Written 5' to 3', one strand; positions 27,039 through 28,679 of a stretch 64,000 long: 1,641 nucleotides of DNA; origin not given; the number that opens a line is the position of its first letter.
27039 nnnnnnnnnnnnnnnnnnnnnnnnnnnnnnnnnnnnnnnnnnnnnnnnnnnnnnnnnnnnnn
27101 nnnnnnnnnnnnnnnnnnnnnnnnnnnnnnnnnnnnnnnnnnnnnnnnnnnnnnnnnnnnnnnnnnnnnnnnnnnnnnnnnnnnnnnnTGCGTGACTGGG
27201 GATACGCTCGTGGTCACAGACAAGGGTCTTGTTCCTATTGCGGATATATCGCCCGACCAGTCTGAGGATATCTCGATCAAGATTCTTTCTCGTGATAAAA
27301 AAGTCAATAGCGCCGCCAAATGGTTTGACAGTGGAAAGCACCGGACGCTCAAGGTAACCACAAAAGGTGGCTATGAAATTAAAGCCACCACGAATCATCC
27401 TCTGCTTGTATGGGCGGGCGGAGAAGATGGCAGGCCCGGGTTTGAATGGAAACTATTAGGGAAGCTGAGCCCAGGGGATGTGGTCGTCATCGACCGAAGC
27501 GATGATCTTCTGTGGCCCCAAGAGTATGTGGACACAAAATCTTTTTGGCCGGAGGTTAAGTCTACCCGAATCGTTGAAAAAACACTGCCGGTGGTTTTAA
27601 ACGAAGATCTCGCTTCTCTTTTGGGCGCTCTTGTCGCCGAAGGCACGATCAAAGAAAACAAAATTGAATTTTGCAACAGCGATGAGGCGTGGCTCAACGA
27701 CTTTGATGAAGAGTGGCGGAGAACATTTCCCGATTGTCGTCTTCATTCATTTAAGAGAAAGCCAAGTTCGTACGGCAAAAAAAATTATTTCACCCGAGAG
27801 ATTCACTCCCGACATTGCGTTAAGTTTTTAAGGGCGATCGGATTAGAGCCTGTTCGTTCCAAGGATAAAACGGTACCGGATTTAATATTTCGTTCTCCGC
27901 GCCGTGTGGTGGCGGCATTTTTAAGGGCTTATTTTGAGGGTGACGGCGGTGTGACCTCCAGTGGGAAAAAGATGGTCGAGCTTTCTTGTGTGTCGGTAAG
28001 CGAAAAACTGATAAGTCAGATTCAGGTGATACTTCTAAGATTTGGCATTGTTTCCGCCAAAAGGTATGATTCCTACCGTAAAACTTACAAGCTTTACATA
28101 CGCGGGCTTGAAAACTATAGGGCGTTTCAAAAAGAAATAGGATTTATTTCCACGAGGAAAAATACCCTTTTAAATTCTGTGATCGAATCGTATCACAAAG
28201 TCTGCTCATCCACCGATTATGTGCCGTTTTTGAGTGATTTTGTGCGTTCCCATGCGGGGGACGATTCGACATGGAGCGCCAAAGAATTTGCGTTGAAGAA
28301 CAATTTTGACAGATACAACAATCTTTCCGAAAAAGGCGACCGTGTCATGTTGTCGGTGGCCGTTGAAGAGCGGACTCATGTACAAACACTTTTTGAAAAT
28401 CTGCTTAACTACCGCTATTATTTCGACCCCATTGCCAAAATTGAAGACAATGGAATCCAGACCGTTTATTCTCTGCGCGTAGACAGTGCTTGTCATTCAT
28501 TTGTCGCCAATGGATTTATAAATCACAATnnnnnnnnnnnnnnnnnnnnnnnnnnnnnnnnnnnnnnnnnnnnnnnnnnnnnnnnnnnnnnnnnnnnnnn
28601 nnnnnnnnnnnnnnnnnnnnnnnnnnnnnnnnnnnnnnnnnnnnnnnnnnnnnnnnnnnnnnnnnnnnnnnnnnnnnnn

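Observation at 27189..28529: GyrA intein with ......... homing endonuclease at the active-site (GyrA-a) position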

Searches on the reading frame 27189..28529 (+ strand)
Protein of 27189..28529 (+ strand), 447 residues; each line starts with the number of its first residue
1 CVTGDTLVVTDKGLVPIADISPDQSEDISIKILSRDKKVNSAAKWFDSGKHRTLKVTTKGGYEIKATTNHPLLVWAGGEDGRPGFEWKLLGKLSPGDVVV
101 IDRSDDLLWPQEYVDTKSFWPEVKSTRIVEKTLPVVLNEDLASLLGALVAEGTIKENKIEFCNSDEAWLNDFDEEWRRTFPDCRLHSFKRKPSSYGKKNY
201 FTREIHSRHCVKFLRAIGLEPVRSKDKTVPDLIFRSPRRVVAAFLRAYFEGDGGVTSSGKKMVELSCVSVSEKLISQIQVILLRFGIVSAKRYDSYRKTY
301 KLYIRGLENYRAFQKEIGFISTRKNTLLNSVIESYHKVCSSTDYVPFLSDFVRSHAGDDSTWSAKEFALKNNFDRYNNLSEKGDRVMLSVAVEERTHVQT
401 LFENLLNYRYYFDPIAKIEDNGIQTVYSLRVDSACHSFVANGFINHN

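Call 3: search_protein_families(library=pfam, proteins=[window:27189-28529:+], max_evalue=0.01)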
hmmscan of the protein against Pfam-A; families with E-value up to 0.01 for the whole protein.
window:27189-28529:+ (447 aa): 3 families
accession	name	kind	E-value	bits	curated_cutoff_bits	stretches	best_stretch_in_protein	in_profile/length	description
PF14528.11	LAGLIDADG_3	-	2.5e-21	76.1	22.5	1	240-318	2-82/82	LAGLIDADG-like domain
PF14890.11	Intein_splicing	-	3.2e-13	50.2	35.8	1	15-447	10-155/155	Intein splicing domain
PF14527.11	LAGLIDADG_WhiA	-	8.4e-05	23.1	23.2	1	242-319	2-76/93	WhiA LAGLIDADG-like domain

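Call 4: search_solved_structures(query=window:27189-28529:+, max_evalue=0.01, show_alignments=3)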
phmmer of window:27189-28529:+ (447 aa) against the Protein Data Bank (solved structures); distinct sequences matched with E-value up to 0.01: 13.
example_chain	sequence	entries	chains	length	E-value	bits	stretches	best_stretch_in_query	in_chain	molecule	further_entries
1am2_A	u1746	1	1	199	1.2e-23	86.8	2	2-104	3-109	MXE GYRA INTEIN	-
4oz6_A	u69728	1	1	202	3.7e-22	82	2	2-104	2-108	Mxe gyrA intein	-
7qsu_A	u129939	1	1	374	1.7e-16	63.3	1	53-311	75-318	V-ATPase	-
7qss_A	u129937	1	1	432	3e-16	62.5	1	53-310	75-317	V-type ATP synthase alpha chain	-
7qst_A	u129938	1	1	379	1.2e-08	37.4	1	53-255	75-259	V-type ATP synthase subunit A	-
2cw7_A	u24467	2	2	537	4.9e-08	35.4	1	137-305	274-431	Endonuclease PI-PkoII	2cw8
7cfv_A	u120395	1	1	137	8.8e-06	28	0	2-72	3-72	Spl DnaX mini-intein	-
6frg_A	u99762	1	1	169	6.5e-05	25.1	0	401-446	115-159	Replicative DNA helicase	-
6frh_A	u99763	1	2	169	6.6e-05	25.1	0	401-446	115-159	Replicative DNA helicase,Replicative DNA helicase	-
7qil_A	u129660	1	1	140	0.0013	20.9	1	7-76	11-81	DnaE intein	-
6fre_A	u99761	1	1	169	0.0013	20.8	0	399-446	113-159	Replicative DNA helicase,Replicative DNA helicase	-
2lqm_A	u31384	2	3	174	0.0019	20.3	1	33-130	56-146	Pho radA intein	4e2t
4e2u_A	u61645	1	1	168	0.0039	19.2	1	32-108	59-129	Pho radA intein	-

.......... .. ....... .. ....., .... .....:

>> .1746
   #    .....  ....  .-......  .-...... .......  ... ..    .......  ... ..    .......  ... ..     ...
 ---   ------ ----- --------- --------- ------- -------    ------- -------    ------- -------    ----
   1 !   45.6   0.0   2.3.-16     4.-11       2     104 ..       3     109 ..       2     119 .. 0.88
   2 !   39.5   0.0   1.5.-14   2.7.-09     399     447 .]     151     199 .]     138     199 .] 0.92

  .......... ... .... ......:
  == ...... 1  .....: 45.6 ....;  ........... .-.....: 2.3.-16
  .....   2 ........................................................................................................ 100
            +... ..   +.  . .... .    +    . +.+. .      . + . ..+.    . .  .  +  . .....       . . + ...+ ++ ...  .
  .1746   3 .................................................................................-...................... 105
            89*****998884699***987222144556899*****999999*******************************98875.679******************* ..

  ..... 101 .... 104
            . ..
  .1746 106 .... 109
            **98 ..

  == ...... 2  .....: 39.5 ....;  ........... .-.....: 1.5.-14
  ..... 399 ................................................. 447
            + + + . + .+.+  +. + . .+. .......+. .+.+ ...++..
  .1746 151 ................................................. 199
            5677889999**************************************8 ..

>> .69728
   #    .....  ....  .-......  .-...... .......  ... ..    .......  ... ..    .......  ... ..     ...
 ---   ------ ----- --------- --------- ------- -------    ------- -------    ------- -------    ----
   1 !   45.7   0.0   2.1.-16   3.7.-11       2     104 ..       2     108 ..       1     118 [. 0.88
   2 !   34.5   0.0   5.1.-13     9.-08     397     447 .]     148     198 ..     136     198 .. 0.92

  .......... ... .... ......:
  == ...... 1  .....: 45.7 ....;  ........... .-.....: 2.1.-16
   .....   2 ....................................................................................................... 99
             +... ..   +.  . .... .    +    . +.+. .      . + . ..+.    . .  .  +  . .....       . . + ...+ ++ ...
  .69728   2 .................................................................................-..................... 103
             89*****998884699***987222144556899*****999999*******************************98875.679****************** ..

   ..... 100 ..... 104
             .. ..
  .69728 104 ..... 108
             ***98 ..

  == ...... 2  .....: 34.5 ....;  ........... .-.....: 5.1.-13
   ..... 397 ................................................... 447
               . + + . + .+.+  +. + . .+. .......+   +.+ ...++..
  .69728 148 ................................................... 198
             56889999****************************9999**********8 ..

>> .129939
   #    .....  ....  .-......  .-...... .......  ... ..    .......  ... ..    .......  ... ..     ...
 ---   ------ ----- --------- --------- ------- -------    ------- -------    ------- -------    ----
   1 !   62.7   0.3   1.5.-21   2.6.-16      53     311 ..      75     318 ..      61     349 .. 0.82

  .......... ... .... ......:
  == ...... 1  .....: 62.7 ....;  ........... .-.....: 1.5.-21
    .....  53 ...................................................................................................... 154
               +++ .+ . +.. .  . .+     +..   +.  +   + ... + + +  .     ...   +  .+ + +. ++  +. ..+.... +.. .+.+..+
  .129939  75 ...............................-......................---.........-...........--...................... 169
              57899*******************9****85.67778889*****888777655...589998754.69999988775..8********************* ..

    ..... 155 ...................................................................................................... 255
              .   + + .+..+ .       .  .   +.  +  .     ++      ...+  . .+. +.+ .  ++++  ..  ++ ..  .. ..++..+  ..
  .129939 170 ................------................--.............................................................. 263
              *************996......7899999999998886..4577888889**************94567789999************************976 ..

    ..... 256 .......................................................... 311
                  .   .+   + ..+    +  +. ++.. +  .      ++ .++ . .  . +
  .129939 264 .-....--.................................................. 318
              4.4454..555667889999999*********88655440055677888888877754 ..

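Call 8: find_homologous_proteins(query=window:27189-28529:+, max_evalue=0.00001)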
Query window:27189-28529:+ (447 aa): 74 proteins with E <= 0.00001 among 8000 candidates.
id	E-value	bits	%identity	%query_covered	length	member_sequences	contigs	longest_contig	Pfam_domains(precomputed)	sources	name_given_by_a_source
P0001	4.5e-159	548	54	100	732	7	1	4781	PF00521.27,PF14528.12,PF14890.12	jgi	-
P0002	2.2e-149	516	53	100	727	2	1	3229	PF00521.27,PF14528.12,PF14890.12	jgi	-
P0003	6.4e-144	498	55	88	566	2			PF00521.27,PF14528.12,PF14527.12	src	-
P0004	4.5e-133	462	51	94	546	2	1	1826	PF00521.27,PF14528.12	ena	-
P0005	1.3e-132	461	48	100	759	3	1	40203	PF00521.27,PF14528.12,PF14527.12,PF14890.12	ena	-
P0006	2.3e-131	457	51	90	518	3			PF00521.27,PF14528.12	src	-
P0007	7.8e-121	422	59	72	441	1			PF00521.27,PF14528.12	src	-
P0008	5.6e-118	413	47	100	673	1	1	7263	PF00521.27,PF14528.12,PF14890.12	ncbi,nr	ncbi:MAG TPA: DNA gyrase subunit A, partial [Ktedonobacteraceae bacterium]|nr:DNA gyrase subunit A [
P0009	1.6e-111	391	59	68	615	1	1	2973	PF00521.27,PF14528.12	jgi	jgi:DNA gyrase subunit A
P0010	4.1e-111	390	46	100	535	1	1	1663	PF00521.27,PF14528.12,PF14890.12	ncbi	ncbi:MAG: DNA gyrase subunit A, partial [Candidatus Saccharimonadales bacterium]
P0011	1.8e-110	388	44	100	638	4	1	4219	PF00521.27,PF14528.12,PF14890.12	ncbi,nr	ncbi:MAG: hypothetical protein M3521_10705, partial [Acidobacteriota bacterium]|nr:hypothetical prot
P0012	4.2e-106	374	43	100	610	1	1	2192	PF00521.27,PF14528.12,PF14890.12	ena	-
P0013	5.6e-103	363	45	100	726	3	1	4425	PF00521.27,PF14528.12,PF14890.12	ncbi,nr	ncbi:MAG TPA: DNA gyrase subunit A, partial [Armatimonadetes bacterium]|nr:DNA gyrase subunit A [Arm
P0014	1.1e-101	359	49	79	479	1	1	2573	PF00521.27,PF14528.12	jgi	-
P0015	1.8e-99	352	53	69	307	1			PF14528.12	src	-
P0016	2.8e-99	351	39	100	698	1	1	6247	PF00521.27,PF14528.12,PF14890.12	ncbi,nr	ncbi:MAG: hypothetical protein NTV24_04735, partial [Candidatus Woesebacteria bacterium]|nr:hypothet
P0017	2.2e-96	341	44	90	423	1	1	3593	PF14528.12,PF14890.12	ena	-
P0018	7.1e-96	340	41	100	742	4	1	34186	PF00521.27,PF14528.12,PF14890.12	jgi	jgi:DNA gyrase subunit A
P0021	3.6e-93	331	55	63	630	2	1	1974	PF00521.27,PF14528.12,PF14890.12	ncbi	ncbi:MAG: DNA gyrase subunit A, partial [Patescibacteria group bacterium]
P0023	4.4e-89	317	41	91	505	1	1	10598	PF14528.12,PF14527.12,PF14890.12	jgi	jgi:DNA gyrase subunit A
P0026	1.6e-81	293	37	100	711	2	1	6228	PF00521.27,PF14528.12,PF14890.12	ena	-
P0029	9.8e-78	280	38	100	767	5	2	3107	PF00521.27,PF14528.12,PF14890.12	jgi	-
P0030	1.8e-77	279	37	100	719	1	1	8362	PF00521.27,PF14528.12,PF14890.12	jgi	-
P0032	2.6e-75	272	36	100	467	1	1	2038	PF14528.12,PF14890.12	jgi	jgi:DNA gyrase subunit A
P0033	3.2e-73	265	35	100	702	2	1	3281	PF00521.27,PF14528.12,PF14890.12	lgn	-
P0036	1.2e-60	224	35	100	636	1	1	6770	PF00521.27,PF14528.12,PF14890.12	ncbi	-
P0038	8.1e-56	208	34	100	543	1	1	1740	PF00521.27,PF14528.12,PF14890.12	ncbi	ncbi:MAG: DNA gyrase subunit A, partial [Actinomycetota bacterium]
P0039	1.3e-53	201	38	72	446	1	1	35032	PF00521.27,PF14528.12,PF14890.12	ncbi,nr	ncbi:MAG: hypothetical protein KKG59_07810, partial [Nanoarchaeota archaeon]|nr:hypothetical protein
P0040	4.0e-51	192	32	100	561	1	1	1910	PF00521.27,PF14528.12,PF14890.12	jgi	-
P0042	7.1e-45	172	51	36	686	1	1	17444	PF00521.27,PF14890.12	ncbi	ncbi:hypothetical protein D4R51_04010, partial [bacterium]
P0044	3.0e-34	137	32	100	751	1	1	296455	PF14528.12,PF02562.23,PF14890.12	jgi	jgi:phosphate starvation-inducible protein PhoH/intein/homing endonuclease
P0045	3.5e-33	133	28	100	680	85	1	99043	PF14528.12,PF13177.13,PF03215.22,PF14890.12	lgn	-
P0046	8.3e-32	129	29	100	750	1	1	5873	PF14528.12,PF02562.23,PF14890.12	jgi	jgi:phosphate starvation-inducible protein PhoH/intein/homing endonuclease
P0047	2.6e-31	127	29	100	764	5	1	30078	PF05491.20,PF17864.8,PF14528.12,PF00004.36,PF05496.19,PF07728.21,PF14890.12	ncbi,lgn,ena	-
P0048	4.3e-31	126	31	100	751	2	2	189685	PF14528.12,PF02562.23,PF14890.12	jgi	jgi:phosphate starvation-inducible PhoH-like protein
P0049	5.4e-30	123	30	100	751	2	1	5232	PF14528.12,PF02562.23,PF14890.12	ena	-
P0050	9.8e-30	122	30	100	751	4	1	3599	PF14528.12,PF02562.23,PF14890.12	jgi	-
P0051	1.7e-29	121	28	100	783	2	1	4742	PF14528.12,PF02562.23,PF14890.12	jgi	jgi:phosphate starvation-inducible protein PhoH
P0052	8.5e-29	119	30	100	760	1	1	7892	PF14528.12,PF02562.23,PF14890.12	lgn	-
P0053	1.8e-27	114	30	100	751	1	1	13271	PF14528.12,PF02562.23,PF14890.12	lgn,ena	-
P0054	2.2e-27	114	28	100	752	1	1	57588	PF05204.20,PF14528.12,PF02562.23,PF14890.12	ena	-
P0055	2.0e-25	108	29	100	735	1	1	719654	PF14528.12,PF02562.23,PF14890.12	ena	-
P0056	2.2e-24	104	29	100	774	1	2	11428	PF14528.12,PF14890.12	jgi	jgi:intein/homing endonuclease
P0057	1.5e-23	101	30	75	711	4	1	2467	PF13524.13,PF14528.12,PF14890.12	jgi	-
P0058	7.0e-23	99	26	100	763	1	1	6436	PF14528.12,PF02562.23,PF14890.12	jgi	jgi:phosphate starvation-inducible protein PhoH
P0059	1.1e-19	89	38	23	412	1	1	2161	PF00521.27,PF14890.12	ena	-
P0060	2.2e-19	88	52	20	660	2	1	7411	PF00521.27,PF14890.12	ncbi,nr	ncbi:MAG: hypothetical protein KKA79_09285, partial [Nanoarchaeota archaeon]|nr:hypothetical protein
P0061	3.2e-19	87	28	100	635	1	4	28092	PF22769.2,PF14528.12,PF14890.12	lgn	-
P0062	6.2e-19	86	32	57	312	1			PF14528.12,PF14890.12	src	-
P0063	5.3e-18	83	31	69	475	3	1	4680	PF05204.20,PF14528.12,PF02562.23,PF14890.12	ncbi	-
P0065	1.7e-17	82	29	100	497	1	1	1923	PF22769.2,PF14528.12,PF14890.12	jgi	jgi:hypothetical protein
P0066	1.6e-16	78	27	74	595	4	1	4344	PF22769.2,PF14528.12,PF14890.12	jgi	jgi:deoxycytidine triphosphate deaminase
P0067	2.7e-15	74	29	74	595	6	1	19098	PF22769.2,PF14528.12,PF14890.12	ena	-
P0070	1.8e-12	65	35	47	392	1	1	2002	PF14528.12,PF02562.23,PF14890.12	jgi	jgi:hypothetical protein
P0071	1.4e-11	62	24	100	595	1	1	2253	PF22769.2,PF14528.12,PF14890.12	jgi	jgi:deoxycytidine triphosphate deaminase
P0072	2.6e-11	61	27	100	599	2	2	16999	PF22769.2,PF14528.12,PF14890.12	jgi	-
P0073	2.6e-7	48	24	100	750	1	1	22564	PF08423.18,PF14528.12,PF00154.28,PF21096.3,PF14890.12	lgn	-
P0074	9.4e-7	46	29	53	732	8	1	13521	PF14528.12,PF13560.13,PF04851.22,PF14890.12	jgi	-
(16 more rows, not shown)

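Call 29: find_related_loci(query=A2, collection=genome_contigs, flank=2500)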
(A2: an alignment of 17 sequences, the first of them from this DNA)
Query A2 (447 aa) in genome_contigs; peptide patterns used: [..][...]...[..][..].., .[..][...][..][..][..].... (x = any residue, [..] = any of these).
600 stretches matched a pattern (row limit reached: there are more); 564 encode a relative of the query (tblastn E <= 1e-3); the best 80 are kept; 80 distinct loci.
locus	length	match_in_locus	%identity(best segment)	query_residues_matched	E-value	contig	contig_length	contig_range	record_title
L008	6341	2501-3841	85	1-447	0e+0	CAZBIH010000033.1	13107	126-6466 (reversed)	MAG TPA_asm: uncultured Planctomycetia bacterium isolate ERP125453_co2_192 genome assembly, contig: NODE_1887_length_131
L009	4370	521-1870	57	1-447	4e-179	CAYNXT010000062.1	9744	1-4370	MAG TPA_asm: uncultured Planctomycetales bacterium isolate ERP125453_co1_54 genome assembly, contig: NODE_8234_length_97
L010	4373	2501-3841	53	1-447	1e-168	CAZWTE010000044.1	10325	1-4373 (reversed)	MAG TPA_asm: uncultured Gammaproteobacteria bacterium isolate binchicken_co144_909 genome assembly, contig: NODE_13450_l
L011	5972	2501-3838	55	1-447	3e-165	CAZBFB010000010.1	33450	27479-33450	MAG TPA_asm: uncultured Gammaproteobacteria bacterium isolate binchicken_co203_31 genome assembly, contig: k141_4228192,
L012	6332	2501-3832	54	1-447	3e-161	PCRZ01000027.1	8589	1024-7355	MAG: Candidatus Jorgensenbacteria bacterium CG23_combo_of_CG06-09_8_20_14_all_54_14 CG23_scaffold_8432_c, whole genome s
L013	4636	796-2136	52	1-447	3e-161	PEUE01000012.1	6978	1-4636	MAG: Candidatus Portnoybacteria bacterium CG02_land_8_20_14_3_00_45_8 CG02_land_8_20_14_3.00_150_scaffold_8657_c, whole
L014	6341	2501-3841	54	1-447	1e-159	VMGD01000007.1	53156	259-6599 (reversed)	MAG: Microgenomates group bacterium Gr01-1014_7 G01um10147_scaffold_174, whole genome shotgun sequence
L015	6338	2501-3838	50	1-447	2e-157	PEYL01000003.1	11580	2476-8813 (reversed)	MAG: Candidatus Portnoybacteria bacterium CG08_land_8_20_14_0_20_40_83 CG08_land_8_20_14_0.20_scaffold_3506_c, whole gen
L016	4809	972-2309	53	1-447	1e-158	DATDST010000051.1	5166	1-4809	MAG TPA_asm: Candidatus Paceibacterota bacterium isolate SMAG_U8010 k141_73626, whole genome shotgun sequence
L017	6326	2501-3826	51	1-447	1e-155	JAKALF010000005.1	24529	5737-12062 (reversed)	MAG: bacterium isolate WY5.bin119 NODE_3080_length_24529_cov_1.468937, whole genome shotgun sequence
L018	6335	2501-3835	54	1-447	3e-153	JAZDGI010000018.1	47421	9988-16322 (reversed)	MAG: bacterium isolate MEGAHIT-group-0.246 k141_6182511, whole genome shotgun sequence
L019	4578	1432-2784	51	1-447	2e-155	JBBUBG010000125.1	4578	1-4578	MAG: Patescibacteria group bacterium isolate H52-bin082_1 H52_bin082_1_000000000125, whole genome shotgun sequence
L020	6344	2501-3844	49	1-447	2e-151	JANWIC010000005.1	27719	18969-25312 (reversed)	MAG: Patescibacteria group bacterium isolate CRAIB_MAG31 c_000000012526, whole genome shotgun sequence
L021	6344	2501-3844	50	1-447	5e-152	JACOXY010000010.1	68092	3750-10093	MAG: Candidatus Liptonbacteria bacterium isolate NC_groundwater_165_Ag_S-0.1um_43_15 S4_GD2017_2_S1_scaffold_191, whole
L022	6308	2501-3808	52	1-447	9e-149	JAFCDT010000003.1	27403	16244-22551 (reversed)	Candidatus Woesearchaeota archaeon isolate Meg22_1012_Bin_105 Meg22_1012_Bin_105_scaffold_3988, whole genome shotgun seq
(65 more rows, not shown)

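Call 30: predict_structure(alignment_id=A1)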
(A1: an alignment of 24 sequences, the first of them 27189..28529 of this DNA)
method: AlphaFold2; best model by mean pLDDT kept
length: 447 residues; sequences in the alignment: 24
mean_pLDDT: 93.1   pTM: 0.92
mean pLDDT of the five models: 93.1, 91.9, 91.8, 90.4, 90.3
residues with pLDDT >= 90: 372; 70-90: 66; 50-70: 9; < 50: 0
segments of 3 or more residues with pLDDT < 50: none
pLDDT, mean of each block of 10 residues (from residue 1): 95 96 92 93 95 97 97 91 93 97 94 96 88 98 98 94 93 98 95 82 96 95 95 98 98 84 87 98 96 95 92 96 93 76 87 89 90 90 93 92 94 97 96 88 90
secondary structure, 60 per line:
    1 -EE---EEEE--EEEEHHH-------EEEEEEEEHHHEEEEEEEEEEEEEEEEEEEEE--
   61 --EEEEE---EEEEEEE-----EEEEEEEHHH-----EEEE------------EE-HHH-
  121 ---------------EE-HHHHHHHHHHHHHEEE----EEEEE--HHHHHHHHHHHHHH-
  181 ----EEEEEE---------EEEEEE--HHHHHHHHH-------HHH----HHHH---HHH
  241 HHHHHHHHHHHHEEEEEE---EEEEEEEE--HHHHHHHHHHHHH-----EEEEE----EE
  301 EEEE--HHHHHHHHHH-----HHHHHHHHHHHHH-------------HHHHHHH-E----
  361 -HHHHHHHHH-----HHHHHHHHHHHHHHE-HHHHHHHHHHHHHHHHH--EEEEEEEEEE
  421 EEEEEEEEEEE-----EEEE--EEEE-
elements in order: E7-10 E13-16 E27-34 E38-58 E63-67 E71-77 E83-89 E98-101 H139-151 E152-154 E159-163 H166-179 E185-190 E200-205 H208-216 H231-234 H238-252 E253-258 E262-269 H272-284 E290-294 E299-304 H307-316 H322-334 H348-354 H362-370 H376-389 H392-408 E411-431 E437-440 E443-446
